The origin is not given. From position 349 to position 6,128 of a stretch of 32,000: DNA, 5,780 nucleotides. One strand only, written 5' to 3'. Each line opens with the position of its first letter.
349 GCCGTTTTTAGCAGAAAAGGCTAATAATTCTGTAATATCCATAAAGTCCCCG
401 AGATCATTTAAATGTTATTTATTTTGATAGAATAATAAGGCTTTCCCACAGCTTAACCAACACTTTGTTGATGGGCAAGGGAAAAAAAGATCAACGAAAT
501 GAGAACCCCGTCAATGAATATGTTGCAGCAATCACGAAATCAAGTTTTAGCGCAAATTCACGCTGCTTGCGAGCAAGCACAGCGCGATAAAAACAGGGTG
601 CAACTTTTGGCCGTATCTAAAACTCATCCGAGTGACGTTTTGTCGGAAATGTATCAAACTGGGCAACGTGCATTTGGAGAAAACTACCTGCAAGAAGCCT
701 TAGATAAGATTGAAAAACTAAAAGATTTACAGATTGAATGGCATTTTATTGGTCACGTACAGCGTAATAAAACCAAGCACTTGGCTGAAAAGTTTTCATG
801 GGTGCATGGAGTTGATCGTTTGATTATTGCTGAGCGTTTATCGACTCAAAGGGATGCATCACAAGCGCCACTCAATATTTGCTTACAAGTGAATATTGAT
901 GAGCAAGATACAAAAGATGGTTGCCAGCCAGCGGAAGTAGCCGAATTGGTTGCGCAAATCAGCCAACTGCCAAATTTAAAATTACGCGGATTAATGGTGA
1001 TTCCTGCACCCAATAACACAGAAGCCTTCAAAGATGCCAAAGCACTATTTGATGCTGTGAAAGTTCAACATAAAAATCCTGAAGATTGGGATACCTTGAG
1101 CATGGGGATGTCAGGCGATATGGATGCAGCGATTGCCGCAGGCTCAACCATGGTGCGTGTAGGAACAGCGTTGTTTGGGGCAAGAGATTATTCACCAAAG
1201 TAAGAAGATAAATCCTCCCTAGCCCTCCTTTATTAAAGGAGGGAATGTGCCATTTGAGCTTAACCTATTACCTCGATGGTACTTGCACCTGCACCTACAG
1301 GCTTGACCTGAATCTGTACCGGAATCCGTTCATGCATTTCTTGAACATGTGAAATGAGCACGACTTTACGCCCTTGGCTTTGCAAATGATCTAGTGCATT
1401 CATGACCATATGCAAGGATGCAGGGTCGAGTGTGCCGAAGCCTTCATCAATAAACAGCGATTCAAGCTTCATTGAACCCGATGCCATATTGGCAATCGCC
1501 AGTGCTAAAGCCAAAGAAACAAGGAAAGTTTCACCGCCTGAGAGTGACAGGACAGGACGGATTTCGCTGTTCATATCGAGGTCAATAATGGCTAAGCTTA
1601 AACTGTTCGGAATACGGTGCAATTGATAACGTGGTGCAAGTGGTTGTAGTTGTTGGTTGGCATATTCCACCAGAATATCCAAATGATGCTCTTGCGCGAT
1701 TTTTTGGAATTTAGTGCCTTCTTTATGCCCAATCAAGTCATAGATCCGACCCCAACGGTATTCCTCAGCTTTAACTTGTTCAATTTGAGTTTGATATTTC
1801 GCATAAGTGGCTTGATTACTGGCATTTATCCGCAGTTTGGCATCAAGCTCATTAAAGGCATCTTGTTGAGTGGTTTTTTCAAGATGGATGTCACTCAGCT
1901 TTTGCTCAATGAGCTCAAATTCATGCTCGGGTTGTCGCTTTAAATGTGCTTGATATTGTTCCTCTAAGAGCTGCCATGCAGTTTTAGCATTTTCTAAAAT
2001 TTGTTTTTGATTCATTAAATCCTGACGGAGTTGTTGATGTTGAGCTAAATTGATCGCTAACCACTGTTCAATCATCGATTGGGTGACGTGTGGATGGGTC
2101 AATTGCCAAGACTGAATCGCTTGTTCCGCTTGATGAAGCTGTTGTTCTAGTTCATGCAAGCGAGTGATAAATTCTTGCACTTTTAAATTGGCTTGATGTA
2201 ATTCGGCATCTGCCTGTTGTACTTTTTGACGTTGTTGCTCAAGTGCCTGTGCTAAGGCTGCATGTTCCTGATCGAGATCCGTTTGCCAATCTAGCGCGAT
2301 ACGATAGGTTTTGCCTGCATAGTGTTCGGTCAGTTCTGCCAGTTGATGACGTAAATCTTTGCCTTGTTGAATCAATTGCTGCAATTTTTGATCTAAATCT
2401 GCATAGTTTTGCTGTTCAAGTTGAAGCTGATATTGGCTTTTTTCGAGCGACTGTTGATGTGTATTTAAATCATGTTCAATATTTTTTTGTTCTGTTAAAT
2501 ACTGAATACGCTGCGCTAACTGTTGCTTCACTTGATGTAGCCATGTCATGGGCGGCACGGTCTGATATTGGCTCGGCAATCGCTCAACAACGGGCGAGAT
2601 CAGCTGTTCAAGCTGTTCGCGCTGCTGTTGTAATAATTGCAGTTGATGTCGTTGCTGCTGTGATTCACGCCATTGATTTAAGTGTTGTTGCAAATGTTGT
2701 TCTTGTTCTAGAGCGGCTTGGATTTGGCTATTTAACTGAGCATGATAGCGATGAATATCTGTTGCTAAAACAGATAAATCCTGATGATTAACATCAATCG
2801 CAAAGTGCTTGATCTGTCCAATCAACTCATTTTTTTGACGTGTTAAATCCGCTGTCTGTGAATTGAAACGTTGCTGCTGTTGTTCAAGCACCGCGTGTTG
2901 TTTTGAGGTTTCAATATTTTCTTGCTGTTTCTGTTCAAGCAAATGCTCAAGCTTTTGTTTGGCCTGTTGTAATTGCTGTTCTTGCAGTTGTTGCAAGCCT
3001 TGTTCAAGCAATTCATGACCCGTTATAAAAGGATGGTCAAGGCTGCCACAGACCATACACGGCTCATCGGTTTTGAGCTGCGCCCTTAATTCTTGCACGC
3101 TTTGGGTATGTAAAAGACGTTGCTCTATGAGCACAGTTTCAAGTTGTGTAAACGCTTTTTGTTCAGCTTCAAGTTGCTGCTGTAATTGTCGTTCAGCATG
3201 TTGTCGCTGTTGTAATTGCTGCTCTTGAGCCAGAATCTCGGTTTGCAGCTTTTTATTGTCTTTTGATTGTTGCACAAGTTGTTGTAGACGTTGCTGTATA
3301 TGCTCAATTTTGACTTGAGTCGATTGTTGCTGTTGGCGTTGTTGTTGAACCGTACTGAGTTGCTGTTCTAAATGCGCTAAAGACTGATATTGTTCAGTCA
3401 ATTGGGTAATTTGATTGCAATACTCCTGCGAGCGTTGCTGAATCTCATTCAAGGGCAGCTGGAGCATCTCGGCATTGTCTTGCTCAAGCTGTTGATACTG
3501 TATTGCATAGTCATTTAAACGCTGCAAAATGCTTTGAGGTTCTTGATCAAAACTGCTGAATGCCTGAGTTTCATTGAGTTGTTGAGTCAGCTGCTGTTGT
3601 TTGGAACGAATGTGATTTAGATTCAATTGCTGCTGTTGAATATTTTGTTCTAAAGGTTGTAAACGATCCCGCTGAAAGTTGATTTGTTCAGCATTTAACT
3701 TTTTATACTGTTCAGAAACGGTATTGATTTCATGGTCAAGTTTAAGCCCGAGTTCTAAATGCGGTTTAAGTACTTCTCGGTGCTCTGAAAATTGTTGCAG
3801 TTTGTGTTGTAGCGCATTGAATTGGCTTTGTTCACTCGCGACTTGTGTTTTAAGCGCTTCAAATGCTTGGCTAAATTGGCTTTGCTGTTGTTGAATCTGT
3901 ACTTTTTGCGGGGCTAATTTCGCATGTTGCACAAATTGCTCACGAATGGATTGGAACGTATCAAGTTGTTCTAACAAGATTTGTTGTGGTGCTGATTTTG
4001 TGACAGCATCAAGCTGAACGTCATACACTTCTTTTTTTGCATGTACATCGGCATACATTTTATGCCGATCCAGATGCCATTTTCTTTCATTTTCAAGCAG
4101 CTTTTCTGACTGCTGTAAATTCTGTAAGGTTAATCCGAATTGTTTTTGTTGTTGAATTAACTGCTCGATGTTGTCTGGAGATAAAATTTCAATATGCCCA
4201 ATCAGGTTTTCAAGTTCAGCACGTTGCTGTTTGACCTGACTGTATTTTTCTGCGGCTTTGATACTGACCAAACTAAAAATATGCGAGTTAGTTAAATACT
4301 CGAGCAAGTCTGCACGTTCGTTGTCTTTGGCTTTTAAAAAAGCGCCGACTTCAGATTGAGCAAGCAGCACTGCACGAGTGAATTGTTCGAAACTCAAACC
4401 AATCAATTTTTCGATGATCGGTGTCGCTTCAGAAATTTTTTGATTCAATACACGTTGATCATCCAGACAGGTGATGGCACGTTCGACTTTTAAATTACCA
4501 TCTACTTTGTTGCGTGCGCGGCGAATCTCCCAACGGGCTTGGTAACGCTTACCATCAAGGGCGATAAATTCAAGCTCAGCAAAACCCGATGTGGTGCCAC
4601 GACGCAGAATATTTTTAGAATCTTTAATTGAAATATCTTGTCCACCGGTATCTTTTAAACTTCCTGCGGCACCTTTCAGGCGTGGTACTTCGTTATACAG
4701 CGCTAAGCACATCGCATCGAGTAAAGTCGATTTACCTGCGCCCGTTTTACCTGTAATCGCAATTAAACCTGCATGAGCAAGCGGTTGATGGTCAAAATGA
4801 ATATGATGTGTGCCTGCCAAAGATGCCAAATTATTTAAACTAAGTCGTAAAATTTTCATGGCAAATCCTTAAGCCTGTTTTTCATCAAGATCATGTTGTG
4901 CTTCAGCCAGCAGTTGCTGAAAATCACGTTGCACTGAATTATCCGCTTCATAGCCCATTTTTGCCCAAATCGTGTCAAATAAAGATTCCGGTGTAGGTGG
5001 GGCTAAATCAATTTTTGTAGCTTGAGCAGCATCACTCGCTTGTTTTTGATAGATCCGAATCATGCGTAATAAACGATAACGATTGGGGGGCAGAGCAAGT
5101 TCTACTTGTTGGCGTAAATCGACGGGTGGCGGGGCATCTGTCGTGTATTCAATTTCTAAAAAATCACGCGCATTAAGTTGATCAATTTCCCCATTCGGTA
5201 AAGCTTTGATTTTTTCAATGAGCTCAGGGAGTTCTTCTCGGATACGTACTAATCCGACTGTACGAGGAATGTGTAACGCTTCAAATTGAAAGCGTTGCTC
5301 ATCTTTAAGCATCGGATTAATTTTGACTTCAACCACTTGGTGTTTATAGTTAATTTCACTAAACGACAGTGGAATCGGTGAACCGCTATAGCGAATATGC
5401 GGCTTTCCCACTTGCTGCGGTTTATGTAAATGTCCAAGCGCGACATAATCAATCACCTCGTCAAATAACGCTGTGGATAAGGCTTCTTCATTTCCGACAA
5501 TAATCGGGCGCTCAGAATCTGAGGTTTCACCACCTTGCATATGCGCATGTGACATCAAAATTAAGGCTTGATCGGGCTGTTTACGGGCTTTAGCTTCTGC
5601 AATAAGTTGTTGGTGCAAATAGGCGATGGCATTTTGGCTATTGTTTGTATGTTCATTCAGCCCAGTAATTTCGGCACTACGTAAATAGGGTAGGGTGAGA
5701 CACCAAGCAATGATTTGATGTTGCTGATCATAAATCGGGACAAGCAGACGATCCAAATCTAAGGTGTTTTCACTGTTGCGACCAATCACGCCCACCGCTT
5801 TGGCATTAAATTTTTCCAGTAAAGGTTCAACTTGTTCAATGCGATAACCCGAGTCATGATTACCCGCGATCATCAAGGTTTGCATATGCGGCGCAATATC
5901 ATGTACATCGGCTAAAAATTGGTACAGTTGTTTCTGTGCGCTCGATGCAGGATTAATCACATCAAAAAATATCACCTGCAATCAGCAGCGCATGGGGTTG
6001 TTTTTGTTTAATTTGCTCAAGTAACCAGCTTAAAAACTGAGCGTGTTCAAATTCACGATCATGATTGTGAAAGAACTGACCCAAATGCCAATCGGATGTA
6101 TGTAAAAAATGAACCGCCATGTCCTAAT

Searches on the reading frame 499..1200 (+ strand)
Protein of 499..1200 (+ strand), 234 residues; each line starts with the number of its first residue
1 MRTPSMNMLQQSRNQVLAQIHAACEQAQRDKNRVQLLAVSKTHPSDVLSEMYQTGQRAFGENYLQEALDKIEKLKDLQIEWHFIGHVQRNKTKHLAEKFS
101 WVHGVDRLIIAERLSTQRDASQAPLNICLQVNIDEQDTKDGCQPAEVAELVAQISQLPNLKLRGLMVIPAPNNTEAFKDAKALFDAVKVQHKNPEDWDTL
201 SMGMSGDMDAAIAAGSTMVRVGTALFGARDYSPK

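Call 85: search_protein_families(library=pfam, proteins=[window:499-1200:+], max_evalue=0.0001)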
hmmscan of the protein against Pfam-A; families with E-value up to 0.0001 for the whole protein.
window:499-1200:+ (234 aa): 1 family
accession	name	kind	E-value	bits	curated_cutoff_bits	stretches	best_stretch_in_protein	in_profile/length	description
PF01168.26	Ala_racemase_N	-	2.3e-21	77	24.1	1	21-229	7-219/220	Alanine racemase, N-terminal domain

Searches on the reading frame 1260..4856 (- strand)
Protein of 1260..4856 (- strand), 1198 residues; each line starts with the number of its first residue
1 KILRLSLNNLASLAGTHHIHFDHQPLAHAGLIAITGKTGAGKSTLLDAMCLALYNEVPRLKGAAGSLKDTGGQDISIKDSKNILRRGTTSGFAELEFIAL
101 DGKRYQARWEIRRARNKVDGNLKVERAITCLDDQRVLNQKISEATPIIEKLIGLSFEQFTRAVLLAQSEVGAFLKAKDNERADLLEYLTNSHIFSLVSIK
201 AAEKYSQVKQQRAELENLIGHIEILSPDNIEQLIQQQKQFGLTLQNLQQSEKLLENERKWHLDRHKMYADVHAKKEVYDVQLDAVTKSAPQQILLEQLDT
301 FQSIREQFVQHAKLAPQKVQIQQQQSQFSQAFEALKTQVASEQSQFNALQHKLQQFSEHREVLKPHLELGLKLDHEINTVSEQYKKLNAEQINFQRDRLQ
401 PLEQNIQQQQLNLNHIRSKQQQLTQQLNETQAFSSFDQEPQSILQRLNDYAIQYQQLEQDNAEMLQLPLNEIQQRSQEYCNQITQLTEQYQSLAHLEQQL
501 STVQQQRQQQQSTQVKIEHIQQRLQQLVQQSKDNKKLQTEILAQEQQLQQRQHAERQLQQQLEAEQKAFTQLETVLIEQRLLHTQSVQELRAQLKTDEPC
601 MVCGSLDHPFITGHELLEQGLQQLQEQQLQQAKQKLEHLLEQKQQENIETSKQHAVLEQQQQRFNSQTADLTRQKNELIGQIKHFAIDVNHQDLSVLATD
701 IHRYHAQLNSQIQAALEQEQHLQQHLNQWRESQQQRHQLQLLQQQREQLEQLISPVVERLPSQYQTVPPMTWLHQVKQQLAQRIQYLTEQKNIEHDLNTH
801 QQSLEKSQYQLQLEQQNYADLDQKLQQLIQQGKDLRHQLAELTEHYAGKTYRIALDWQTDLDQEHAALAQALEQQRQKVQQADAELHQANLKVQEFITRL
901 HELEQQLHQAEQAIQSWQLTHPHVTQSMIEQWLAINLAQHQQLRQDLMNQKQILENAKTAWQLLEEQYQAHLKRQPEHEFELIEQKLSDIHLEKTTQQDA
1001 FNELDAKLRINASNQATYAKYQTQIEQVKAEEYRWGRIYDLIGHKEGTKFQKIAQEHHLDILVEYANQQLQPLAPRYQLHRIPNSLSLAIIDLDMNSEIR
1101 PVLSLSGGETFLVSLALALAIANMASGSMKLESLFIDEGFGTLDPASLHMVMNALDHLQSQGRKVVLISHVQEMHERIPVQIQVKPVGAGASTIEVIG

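Call 85: search_protein_families(library=pfam, proteins=[window:1260-4856:-], max_evalue=0.0001)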
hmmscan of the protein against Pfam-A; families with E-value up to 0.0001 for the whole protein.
window:1260-4856:- (1198 aa): 4 families
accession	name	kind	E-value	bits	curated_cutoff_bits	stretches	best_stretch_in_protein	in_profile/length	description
PF13476.12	AAA_23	-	5.1e-24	86.5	27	1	4-226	1-170/201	AAA domain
PF02463.25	SMC_N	-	2.8e-10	40.5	40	1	496-1189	92-216/220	RecF/RecN/SMC N terminal domain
PF13558.12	SbcC_Walker_B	-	1.1e-08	35.6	27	1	1102-1156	30-89/90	SbcC/RAD50-like, Walker B motif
PF13555.12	AAA_29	-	3.3e-07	30.4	27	1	24-56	17-49/61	P-loop containing region of AAA domain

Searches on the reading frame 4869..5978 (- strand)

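Call 85: search_protein_families(library=pfam, proteins=[window:4869-5978:-], max_evalue=0.0001)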
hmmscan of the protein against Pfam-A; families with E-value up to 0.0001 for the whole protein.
window:4869-5978:- (369 aa): 2 families
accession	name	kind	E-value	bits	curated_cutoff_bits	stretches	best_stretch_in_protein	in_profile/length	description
PF12320.13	SbcD_C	-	2e-09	38.2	24.4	1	242-341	4-93/94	Type 5 capsule protein repressor C-terminal domain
PF00149.33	Metallophos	-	8.1e-06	26.8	21.5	1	20-187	52-191/191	Calcineurin-like phosphoesterase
